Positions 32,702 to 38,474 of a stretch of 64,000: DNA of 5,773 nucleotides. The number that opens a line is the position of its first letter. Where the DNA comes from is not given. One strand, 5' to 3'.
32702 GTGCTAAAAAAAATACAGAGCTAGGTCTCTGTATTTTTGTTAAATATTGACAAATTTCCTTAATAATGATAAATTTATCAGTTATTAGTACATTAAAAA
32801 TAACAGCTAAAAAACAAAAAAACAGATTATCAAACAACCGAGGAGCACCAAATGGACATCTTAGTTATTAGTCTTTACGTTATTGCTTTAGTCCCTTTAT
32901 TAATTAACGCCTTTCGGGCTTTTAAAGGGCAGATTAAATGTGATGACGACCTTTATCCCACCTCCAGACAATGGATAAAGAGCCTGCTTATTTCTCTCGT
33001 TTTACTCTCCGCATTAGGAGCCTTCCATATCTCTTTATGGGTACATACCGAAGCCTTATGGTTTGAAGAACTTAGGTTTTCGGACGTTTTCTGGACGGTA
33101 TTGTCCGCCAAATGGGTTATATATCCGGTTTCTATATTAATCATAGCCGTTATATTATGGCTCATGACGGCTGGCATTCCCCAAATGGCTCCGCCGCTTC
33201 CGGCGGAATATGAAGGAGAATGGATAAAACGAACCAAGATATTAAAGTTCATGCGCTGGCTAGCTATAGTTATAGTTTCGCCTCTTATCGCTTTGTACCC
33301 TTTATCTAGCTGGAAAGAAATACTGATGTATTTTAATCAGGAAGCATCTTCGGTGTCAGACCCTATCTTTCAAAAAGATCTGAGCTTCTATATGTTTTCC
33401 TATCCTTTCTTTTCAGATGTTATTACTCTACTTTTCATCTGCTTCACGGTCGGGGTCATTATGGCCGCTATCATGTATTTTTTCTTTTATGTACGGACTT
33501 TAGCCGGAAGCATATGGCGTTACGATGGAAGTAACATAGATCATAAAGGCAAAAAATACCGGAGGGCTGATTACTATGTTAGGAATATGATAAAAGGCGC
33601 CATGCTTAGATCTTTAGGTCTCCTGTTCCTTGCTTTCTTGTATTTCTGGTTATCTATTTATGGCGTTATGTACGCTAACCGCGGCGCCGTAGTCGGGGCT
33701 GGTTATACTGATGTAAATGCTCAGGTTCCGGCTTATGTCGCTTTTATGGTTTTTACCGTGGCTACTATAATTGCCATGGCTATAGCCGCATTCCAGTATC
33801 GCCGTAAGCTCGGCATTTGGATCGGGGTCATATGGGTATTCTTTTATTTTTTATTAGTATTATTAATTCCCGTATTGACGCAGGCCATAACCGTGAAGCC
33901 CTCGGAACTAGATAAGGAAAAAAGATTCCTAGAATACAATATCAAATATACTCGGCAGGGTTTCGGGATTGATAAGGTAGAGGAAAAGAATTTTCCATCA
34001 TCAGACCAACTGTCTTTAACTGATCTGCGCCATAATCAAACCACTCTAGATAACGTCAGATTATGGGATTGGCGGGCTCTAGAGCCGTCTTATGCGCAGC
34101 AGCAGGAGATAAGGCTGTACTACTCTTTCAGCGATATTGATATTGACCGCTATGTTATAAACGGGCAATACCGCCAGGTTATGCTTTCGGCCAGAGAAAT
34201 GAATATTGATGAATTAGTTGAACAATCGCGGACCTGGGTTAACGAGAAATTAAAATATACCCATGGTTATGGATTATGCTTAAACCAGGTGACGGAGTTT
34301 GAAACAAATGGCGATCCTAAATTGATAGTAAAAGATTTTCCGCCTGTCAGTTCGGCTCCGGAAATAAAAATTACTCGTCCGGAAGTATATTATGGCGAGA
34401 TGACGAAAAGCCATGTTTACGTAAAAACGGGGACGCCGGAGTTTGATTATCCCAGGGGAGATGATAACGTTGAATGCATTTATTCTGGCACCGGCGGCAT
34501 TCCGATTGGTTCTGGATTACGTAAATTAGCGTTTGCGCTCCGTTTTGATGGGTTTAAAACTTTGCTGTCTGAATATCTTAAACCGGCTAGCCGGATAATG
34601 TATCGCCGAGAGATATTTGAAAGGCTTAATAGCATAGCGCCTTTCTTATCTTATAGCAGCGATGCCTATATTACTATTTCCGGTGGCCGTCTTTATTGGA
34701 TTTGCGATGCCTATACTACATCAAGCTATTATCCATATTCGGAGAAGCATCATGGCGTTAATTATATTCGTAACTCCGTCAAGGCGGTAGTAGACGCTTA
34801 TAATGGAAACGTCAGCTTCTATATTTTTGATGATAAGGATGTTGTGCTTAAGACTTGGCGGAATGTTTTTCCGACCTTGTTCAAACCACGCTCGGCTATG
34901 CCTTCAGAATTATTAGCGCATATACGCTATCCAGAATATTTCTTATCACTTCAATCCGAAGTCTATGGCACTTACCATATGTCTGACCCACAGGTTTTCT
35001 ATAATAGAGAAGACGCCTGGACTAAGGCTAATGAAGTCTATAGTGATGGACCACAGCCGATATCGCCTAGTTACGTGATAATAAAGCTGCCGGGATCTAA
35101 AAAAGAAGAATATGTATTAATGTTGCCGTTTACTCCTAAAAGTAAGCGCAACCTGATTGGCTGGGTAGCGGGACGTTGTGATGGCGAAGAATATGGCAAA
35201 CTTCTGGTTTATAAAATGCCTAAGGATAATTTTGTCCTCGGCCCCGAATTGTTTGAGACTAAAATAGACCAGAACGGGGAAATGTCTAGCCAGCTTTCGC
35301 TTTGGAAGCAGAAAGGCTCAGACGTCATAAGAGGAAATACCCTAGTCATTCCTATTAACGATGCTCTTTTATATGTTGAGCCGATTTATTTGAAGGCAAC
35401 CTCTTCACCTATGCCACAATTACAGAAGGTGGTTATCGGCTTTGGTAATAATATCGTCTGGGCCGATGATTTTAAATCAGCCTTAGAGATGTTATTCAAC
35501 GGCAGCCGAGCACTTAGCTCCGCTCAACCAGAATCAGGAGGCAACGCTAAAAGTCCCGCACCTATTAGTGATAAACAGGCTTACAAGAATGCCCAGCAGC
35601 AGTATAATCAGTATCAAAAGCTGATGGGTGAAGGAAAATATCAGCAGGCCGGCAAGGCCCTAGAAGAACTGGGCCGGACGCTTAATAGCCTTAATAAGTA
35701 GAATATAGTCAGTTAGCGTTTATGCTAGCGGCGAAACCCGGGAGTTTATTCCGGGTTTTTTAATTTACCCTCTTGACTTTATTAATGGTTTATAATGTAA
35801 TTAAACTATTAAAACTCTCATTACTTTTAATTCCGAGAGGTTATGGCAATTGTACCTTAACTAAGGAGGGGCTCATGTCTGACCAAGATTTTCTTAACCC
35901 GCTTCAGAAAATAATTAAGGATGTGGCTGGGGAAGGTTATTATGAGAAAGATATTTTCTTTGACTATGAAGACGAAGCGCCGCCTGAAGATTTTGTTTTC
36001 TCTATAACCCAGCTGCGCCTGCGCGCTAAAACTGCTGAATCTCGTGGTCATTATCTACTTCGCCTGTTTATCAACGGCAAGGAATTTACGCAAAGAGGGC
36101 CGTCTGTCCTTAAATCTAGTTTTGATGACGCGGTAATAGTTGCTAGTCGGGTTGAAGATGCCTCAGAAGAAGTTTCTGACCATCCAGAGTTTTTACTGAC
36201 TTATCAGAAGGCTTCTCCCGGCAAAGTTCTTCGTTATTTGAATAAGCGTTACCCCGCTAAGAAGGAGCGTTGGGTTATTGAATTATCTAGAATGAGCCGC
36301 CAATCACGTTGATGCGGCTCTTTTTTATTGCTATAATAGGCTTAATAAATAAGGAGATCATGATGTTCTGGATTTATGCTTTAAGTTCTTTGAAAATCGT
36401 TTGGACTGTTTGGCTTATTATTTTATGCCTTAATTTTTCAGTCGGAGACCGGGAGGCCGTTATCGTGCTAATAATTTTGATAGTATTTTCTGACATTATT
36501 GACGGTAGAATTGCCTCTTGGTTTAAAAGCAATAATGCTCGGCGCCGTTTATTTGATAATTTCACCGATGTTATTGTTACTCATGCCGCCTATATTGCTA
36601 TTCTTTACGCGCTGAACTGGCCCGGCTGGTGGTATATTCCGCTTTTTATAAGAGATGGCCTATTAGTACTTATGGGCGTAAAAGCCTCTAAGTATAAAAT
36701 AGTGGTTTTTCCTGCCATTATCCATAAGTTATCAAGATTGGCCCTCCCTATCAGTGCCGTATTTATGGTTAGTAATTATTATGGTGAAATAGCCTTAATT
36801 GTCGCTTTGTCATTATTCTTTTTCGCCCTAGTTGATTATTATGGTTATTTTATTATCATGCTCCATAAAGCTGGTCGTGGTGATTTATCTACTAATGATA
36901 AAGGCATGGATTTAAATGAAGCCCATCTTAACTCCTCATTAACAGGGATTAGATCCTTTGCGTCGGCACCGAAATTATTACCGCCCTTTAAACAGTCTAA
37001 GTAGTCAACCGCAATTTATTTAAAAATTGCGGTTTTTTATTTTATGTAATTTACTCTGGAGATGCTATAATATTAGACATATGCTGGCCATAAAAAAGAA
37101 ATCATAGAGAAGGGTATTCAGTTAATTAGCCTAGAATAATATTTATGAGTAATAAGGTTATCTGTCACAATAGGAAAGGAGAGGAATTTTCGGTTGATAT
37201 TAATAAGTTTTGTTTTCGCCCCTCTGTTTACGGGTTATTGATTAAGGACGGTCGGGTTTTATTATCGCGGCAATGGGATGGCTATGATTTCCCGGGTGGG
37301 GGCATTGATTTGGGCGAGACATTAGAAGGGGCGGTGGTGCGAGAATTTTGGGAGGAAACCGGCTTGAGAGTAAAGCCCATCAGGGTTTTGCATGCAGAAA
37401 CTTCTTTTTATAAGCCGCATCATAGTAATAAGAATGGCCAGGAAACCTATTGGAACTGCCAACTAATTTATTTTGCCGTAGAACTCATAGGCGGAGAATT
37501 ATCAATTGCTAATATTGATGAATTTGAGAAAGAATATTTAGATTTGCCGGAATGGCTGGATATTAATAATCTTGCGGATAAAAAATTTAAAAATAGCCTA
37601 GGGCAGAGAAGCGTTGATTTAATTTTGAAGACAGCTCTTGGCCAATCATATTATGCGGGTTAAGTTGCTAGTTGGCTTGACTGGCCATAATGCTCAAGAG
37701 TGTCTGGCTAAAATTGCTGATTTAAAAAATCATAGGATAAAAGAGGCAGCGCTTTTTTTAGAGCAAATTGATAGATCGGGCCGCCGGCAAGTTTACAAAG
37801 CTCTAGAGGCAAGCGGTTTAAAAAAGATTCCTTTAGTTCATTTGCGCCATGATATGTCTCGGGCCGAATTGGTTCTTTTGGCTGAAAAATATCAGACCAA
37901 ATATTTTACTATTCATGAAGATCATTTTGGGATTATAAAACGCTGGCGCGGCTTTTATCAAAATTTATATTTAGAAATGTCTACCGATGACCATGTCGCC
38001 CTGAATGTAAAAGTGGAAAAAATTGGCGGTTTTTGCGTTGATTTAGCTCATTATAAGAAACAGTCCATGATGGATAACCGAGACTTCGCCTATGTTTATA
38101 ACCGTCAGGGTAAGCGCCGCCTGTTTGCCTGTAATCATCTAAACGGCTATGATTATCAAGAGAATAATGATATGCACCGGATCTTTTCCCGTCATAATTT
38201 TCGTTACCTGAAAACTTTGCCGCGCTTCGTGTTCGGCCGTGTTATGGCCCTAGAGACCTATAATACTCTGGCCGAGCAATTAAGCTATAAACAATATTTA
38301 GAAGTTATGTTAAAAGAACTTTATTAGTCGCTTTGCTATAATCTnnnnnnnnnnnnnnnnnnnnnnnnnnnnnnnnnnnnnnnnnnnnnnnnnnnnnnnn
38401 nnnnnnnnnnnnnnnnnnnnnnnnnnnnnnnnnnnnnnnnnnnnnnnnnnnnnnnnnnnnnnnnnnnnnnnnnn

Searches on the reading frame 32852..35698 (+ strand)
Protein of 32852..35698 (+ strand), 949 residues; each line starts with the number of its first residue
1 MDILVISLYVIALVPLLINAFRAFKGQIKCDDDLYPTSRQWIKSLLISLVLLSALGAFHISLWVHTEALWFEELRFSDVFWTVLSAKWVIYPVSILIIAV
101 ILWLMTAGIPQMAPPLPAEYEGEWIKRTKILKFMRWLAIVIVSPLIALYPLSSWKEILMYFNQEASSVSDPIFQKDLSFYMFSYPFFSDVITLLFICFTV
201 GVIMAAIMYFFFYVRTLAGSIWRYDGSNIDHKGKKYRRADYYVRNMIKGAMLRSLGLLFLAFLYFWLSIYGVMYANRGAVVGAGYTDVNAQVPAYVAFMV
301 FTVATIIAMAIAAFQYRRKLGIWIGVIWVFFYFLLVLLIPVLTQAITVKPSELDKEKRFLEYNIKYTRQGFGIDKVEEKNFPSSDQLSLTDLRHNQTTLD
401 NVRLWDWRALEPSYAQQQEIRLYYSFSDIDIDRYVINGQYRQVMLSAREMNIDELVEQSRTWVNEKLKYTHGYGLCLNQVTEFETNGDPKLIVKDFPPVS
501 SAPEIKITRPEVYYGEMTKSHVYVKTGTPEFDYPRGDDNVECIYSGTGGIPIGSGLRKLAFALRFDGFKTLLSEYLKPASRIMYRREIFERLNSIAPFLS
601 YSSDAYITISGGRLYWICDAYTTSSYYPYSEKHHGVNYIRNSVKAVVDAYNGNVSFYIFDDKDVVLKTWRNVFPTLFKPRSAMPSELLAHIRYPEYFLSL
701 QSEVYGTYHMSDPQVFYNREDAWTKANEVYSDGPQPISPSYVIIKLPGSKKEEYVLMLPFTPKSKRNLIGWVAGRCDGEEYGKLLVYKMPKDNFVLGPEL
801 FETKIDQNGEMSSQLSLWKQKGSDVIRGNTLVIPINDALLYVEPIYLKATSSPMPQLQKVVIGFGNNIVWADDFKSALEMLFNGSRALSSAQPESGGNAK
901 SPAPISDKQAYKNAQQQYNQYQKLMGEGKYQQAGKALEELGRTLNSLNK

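Call 12: search_protein_families(library=pfam, proteins=[window:32852-35698:+], max_evalue=0.01)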
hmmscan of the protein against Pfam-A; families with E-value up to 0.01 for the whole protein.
window:32852-35698:+ (949 aa): 1 family
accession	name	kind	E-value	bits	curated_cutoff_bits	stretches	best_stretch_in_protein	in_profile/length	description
PF03699.18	UPF0182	-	1.1e-255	850.9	27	1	47-818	4-770/770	Uncharacterised protein family (UPF0182)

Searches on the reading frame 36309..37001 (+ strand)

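Call 12: search_protein_families(library=pfam, proteins=[window:36309-37001:+], max_evalue=0.01)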
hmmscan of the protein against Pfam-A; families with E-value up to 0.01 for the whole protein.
window:36309-37001:+ (231 aa): 1 family
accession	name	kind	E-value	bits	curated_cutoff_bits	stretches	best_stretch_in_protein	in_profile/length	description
PF01066.26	CDP-OH_P_transf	-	6.3e-09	36.8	22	1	25-170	7-150/152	CDP-alcohol phosphatidyltransferase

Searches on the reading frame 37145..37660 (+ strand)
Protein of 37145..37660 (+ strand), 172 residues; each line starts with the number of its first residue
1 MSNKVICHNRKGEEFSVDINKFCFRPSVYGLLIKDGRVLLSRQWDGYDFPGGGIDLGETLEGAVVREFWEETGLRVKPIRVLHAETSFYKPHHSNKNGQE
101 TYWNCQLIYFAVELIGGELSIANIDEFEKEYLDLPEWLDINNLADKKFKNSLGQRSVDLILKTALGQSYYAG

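Call 12: search_protein_families(library=pfam, proteins=[window:37145-37660:+], max_evalue=0.01)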
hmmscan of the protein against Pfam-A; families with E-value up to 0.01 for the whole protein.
window:37145-37660:+ (172 aa): 2 families
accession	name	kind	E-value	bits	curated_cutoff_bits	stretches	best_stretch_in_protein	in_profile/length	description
PF00293.34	NUDIX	-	8.4e-17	61.9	21.1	1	25-148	3-123/134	NUDIX domain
PF22327.2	Nudt16-like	-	0.00056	20.3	27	1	37-95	24-84/161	U8 snoRNA-decapping enzyme-like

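Call 82: search_solved_structures(query=window:37145-37660:+, max_evalue=0.001)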
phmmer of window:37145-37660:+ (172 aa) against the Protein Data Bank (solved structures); distinct sequences matched with E-value up to 0.001: 35.
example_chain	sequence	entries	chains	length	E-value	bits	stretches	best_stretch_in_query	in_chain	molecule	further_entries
3id9_A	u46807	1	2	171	6.3e-09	39.2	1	25-84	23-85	MutT/NUDIX family protein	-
3smd_A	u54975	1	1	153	2.9e-08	37.1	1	21-133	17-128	MutT/NUDIX family protein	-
4s2v_A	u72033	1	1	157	6.6e-07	32.7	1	24-88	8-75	RNA pyrophosphohydrolase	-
6d1q_B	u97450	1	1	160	6.8e-07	32.6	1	24-88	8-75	RNA pyrophosphohydrolase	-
6d1v_B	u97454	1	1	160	6.9e-07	32.6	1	24-88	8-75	RNA pyrophosphohydrolase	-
4s2w_A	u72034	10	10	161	7e-07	32.6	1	24-88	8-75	RNA pyrophosphohydrolase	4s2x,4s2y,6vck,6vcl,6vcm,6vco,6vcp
6vcn_A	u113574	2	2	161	7.1e-07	32.5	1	24-88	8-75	RNA pyrophosphohydrolase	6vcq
1jrk_A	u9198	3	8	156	7.5e-07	32.5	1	29-120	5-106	Nudix homolog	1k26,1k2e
5ygu_B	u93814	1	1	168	7.5e-07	32.5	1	24-88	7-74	RNA pyrophosphohydrolase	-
2kdv_A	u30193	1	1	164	7.7e-07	32.4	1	24-88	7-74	RNA pyrophosphohydrolase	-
6d13_B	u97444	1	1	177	8.7e-07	32.3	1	24-88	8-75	RNA pyrophosphohydrolase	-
3i7u_A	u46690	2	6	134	1.2e-06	31.8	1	27-77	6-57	AP4A hydrolase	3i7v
4jzu_A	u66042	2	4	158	4.7e-06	29.9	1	16-82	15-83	RNA PYROPHOSPHOHYDROLASE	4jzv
2kdw_A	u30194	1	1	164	5.3e-06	29.7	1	24-88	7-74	RNA pyrophosphohydrolase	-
2b06_A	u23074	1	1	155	1.1e-05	28.6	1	39-78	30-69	MutT/nudix family protein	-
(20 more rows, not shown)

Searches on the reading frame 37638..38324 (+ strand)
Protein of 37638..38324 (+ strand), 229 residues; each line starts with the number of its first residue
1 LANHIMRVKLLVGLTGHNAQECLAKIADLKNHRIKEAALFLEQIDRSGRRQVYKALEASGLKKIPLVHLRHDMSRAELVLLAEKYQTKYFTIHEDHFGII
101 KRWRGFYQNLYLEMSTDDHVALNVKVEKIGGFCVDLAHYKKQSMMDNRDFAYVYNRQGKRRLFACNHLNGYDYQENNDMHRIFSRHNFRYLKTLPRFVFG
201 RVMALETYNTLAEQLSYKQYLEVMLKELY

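Call 12: search_protein_families(library=pfam, proteins=[window:37638-38324:+], max_evalue=0.01)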
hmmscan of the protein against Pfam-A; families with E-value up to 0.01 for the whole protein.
window:37638-38324:+ (229 aa): 0 families

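Call 48: search_protein_families(library=pfam, proteins=[window:37638-38324:+], max_evalue=1)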
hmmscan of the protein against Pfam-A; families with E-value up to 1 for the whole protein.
window:37638-38324:+ (229 aa): 0 families

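Call 81: search_solved_structures(query=window:37638-38324:+, max_evalue=1)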
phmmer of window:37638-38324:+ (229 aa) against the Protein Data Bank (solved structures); distinct sequences matched with E-value up to 1: 0.
